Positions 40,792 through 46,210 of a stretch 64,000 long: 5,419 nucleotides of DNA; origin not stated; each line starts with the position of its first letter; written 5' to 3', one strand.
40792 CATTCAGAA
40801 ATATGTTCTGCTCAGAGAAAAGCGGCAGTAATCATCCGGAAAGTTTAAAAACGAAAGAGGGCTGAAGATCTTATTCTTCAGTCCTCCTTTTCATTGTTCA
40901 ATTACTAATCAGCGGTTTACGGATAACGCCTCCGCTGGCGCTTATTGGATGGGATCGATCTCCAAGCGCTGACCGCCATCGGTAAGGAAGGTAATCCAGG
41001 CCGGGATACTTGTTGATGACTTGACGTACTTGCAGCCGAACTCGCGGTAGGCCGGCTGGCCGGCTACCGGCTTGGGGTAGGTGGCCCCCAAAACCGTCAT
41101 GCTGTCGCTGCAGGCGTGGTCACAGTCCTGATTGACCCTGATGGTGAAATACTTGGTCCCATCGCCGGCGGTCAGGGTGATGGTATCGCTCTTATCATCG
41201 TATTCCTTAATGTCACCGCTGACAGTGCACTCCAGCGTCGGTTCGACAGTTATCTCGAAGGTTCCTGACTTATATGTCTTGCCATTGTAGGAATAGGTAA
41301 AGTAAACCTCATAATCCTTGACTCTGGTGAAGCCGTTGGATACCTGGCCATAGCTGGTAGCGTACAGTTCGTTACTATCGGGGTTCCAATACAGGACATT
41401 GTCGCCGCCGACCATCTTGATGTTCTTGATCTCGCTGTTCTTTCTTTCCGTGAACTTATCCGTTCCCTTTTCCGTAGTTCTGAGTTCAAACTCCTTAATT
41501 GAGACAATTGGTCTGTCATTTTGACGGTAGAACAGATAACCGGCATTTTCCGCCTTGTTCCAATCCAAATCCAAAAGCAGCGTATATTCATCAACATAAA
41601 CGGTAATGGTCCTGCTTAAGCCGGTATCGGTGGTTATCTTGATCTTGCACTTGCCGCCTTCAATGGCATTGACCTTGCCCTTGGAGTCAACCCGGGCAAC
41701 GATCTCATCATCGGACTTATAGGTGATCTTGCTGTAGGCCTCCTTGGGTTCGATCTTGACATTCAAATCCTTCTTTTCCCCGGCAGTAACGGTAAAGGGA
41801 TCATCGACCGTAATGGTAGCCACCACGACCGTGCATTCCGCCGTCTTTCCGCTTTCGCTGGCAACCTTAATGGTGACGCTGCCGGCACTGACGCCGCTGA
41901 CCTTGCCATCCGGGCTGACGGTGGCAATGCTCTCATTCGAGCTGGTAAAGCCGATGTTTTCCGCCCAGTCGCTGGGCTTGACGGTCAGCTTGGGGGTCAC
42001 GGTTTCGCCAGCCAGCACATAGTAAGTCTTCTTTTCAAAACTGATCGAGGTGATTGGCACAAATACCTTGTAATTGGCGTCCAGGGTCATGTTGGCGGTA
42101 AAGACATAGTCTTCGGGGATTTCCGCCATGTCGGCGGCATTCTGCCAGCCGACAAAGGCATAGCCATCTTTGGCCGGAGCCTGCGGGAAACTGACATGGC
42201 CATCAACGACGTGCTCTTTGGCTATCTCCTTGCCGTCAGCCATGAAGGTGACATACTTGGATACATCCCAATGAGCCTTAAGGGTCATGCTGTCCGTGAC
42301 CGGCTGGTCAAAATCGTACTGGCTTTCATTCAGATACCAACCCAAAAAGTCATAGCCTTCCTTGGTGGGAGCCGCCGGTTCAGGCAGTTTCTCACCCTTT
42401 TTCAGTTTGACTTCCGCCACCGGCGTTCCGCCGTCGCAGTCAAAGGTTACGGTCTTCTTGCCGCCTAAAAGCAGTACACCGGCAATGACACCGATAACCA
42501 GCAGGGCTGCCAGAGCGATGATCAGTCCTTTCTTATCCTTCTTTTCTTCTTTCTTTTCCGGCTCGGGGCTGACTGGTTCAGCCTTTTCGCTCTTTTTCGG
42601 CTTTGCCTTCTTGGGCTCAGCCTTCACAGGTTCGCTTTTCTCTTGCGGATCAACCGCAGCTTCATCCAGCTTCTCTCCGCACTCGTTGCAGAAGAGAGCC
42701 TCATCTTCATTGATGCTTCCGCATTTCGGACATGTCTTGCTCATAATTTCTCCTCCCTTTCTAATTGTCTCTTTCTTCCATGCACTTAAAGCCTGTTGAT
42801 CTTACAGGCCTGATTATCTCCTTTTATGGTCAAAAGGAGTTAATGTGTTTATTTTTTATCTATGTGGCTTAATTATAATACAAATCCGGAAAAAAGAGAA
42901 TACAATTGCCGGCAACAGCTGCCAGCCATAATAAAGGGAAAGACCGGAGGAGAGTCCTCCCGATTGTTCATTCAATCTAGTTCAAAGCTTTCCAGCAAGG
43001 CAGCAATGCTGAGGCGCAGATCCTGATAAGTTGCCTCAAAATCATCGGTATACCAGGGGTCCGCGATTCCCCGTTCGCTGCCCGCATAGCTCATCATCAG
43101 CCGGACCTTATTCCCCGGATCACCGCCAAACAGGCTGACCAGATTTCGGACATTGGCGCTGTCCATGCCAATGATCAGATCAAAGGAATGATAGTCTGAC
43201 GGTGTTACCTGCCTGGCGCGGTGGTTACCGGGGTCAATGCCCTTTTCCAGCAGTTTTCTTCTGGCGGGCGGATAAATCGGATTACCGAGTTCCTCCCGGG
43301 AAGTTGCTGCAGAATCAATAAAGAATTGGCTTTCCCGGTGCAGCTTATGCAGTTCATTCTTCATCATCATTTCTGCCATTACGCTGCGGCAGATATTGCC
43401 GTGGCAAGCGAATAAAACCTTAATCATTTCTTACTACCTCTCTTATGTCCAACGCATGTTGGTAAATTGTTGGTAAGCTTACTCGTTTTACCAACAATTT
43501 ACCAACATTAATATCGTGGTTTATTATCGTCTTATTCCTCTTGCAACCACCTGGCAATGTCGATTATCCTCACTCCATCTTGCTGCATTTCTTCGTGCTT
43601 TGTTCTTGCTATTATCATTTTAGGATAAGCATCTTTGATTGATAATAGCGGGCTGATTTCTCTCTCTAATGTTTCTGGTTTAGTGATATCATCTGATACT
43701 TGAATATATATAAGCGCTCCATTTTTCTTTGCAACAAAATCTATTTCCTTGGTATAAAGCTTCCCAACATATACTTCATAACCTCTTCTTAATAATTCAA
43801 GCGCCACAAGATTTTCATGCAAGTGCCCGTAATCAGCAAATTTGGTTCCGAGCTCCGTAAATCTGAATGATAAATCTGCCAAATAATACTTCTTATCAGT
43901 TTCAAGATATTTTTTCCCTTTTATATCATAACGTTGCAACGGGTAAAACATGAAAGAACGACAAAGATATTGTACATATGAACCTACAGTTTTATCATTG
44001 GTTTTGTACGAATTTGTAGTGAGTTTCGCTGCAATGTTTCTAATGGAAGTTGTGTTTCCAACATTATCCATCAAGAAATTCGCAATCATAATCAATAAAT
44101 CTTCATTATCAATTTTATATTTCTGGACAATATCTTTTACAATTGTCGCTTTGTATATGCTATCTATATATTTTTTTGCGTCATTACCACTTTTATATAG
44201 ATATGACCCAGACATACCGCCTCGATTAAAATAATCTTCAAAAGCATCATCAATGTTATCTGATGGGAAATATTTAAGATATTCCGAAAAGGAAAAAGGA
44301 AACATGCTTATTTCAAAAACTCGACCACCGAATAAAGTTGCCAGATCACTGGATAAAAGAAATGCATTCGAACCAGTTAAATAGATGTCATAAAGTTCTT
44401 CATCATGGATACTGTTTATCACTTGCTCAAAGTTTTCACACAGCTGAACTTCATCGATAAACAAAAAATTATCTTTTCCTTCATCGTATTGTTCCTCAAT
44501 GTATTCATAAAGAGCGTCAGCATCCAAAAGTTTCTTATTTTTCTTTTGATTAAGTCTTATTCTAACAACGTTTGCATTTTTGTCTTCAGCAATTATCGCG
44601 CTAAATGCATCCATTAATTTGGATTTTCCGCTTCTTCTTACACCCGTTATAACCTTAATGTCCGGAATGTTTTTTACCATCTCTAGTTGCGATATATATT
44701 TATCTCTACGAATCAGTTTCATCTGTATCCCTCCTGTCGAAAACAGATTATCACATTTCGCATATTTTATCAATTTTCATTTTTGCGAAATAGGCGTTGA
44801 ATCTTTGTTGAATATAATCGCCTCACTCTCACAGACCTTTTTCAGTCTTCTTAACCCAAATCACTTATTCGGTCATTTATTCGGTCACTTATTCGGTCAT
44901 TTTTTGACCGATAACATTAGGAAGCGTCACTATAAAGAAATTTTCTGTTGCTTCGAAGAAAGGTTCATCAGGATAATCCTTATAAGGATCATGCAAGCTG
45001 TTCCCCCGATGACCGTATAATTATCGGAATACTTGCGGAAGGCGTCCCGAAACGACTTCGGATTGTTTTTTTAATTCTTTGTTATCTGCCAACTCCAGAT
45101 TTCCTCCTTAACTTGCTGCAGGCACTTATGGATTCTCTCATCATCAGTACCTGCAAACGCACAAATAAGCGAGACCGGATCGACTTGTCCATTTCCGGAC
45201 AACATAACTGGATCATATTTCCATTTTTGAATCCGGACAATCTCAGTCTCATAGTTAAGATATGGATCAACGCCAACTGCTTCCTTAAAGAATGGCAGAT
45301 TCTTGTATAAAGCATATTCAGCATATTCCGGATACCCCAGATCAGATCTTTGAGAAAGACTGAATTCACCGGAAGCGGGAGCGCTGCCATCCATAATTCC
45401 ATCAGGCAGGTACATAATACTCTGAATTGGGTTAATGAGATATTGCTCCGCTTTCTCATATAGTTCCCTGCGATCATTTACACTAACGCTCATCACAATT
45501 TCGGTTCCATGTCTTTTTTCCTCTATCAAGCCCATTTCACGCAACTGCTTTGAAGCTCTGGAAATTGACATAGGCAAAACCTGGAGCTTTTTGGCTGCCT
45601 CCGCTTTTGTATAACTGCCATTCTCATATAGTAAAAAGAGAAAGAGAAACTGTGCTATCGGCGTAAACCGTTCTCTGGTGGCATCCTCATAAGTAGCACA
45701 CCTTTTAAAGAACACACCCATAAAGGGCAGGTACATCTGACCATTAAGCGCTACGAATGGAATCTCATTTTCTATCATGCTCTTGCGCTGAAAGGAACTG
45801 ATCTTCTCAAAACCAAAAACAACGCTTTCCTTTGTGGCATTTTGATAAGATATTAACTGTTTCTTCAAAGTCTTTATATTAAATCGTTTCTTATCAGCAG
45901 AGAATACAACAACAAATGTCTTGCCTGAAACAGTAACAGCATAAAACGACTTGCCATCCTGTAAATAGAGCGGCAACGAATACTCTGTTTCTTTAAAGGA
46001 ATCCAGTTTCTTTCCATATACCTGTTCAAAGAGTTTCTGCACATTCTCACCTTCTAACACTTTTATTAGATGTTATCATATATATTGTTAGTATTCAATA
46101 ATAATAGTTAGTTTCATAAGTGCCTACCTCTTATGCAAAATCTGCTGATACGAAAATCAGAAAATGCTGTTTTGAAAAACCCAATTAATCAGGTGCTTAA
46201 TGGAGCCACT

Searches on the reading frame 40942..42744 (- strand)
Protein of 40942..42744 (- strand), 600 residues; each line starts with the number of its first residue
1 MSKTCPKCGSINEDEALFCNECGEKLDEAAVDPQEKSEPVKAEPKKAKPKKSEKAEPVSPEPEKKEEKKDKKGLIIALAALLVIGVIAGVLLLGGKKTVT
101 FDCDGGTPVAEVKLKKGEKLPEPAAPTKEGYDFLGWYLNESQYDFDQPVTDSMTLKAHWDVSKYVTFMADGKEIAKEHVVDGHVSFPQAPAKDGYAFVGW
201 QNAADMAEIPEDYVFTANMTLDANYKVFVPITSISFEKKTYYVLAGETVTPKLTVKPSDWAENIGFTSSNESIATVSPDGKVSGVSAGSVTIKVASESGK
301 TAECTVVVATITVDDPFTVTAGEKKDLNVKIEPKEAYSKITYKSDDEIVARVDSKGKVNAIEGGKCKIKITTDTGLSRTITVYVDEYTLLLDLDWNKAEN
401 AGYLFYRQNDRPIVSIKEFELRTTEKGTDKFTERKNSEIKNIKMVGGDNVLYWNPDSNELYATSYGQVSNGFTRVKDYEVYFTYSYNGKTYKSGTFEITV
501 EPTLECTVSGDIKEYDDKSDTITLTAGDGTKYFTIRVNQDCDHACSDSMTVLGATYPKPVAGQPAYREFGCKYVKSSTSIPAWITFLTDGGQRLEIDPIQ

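Call 68: search_protein_families(library=pfam, proteins=[window:40942-42744:-], max_evalue=0.001)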
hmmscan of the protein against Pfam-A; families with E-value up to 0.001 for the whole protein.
window:40942-42744:- (600 aa): 7 families
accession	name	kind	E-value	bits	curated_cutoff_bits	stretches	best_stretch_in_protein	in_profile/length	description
PF09479.16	Flg_new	-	1.5e-24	86.3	27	2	98-158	2-65/65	Listeria-Bacteroides repeat domain (List_Bact_rpt)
PF02368.24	Big_2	-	1.5e-22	79.7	22.8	2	231-306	2-79/79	Bacterial Ig-like domain (group 2)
PF13240.11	Zn_Ribbon_1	-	3.2e-06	27.2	25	1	5-26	2-23/23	zinc-ribbon domain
PF13248.11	Zn_ribbon_3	-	1.1e-05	25.2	27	1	3-26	3-26/26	zinc-ribbon domain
PF12773.13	DZR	-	5.4e-05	23.7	27.3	1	5-27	1-23/45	Double zinc ribbon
PF16353.11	LacZ_4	-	0.00025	21.7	27.3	0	470-530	7-57/87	Beta-galactosidase, domain 4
PF24463.1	DUF7577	-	0.00068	19.6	28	0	4-26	4-26/27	Domain of unknown function (DUF7577)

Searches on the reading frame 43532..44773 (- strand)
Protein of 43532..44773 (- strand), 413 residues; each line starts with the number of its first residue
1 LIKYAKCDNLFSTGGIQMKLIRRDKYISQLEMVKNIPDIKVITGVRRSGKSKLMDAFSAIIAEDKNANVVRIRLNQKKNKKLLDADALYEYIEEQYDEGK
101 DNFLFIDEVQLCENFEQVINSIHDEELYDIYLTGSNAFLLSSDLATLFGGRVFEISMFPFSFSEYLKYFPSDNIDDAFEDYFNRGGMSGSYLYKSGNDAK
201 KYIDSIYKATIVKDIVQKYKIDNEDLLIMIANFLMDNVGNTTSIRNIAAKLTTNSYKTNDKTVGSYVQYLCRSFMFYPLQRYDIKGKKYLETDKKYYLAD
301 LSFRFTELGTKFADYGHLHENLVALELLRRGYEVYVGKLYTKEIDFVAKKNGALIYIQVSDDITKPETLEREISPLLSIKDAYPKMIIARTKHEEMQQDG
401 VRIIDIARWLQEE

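Call 68: search_protein_families(library=pfam, proteins=[window:43532-44773:-], max_evalue=0.001)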
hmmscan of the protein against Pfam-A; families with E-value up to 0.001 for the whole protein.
window:43532-44773:- (413 aa): 2 families
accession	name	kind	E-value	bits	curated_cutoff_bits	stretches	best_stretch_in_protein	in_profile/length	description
PF13173.12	AAA_14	-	2.1e-31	109.1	27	1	39-166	4-129/129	AAA domain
PF13635.12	DUF4143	-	5.4e-17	62.4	28.1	1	213-359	2-157/160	Domain of unknown function (DUF4143)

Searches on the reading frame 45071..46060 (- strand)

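Call 68: search_protein_families(library=pfam, proteins=[window:45071-46060:-], max_evalue=0.001)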
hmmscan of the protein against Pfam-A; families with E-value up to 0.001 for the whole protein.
window:45071-46060:- (329 aa): 1 family
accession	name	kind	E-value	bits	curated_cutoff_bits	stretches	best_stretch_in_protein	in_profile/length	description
PF01047.28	MarR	-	5.1e-07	29.9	24.6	1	136-184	4-52/59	MarR family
